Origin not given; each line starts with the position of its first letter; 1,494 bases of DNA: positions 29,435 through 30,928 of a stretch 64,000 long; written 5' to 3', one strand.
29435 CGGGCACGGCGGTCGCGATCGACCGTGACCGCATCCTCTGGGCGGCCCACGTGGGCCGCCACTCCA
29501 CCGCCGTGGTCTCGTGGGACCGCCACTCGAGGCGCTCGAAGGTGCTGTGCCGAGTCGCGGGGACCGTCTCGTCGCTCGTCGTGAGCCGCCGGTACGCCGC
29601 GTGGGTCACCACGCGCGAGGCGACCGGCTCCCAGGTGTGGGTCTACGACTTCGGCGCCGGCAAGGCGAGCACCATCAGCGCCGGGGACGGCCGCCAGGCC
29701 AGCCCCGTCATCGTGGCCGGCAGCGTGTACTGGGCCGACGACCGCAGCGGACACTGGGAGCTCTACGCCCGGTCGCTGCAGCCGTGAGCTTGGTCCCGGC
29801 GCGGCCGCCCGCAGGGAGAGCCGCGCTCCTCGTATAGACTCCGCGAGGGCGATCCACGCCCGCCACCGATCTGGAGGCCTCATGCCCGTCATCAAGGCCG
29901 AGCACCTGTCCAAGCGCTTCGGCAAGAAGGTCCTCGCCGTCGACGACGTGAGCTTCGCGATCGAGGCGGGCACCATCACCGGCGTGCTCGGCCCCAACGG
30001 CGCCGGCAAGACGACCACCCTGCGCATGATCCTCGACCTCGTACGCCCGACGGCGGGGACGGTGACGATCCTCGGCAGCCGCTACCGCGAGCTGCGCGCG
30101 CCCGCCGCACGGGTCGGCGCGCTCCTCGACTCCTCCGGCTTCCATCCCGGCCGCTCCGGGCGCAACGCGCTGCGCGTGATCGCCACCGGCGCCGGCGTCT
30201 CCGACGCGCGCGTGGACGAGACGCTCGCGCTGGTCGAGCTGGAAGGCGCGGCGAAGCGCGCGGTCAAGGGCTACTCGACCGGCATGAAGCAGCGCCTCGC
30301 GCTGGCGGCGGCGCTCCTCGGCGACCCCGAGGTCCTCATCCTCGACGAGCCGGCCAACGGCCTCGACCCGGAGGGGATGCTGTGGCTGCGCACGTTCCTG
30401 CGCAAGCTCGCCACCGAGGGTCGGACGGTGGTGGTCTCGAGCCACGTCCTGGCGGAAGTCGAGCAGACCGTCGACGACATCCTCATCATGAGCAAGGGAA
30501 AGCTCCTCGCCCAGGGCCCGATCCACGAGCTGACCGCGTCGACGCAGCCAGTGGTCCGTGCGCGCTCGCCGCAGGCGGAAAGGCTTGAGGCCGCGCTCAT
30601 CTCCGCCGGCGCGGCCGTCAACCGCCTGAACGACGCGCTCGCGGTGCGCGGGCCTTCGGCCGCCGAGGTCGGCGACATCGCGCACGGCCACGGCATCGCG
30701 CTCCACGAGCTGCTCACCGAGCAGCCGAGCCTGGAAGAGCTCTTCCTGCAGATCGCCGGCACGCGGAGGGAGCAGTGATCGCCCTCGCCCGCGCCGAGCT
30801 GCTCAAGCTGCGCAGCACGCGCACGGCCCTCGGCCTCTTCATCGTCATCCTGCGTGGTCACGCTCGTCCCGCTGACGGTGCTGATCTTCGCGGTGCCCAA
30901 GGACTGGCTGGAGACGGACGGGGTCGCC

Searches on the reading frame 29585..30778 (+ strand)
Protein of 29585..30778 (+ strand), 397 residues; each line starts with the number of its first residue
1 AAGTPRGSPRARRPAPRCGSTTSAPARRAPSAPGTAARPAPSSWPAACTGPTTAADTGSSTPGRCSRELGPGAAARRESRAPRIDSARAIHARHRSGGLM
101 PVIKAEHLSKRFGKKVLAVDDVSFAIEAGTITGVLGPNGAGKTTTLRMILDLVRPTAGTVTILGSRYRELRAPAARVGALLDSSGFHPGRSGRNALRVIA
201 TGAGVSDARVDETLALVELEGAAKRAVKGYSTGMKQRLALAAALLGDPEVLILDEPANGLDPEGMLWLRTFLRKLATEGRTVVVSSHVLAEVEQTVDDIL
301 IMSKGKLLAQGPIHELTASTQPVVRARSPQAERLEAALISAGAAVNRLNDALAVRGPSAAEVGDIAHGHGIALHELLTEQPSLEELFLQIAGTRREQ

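Call 74: search_protein_families(library=pfam, proteins=[window:29585-30778:+], max_evalue=0.00001)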
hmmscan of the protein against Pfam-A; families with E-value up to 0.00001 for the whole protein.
window:29585-30778:+ (397 aa): 2 families
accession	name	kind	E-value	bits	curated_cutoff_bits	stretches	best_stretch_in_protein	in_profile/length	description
PF00005.33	ABC_tran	-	6.3e-29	101.8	25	1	120-258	2-137/137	ABC transporter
PF13304.12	AAA_21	-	5.5e-15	56.7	27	1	209-287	216-298/304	AAA domain, putative AbiEii toxin, Type IV TA system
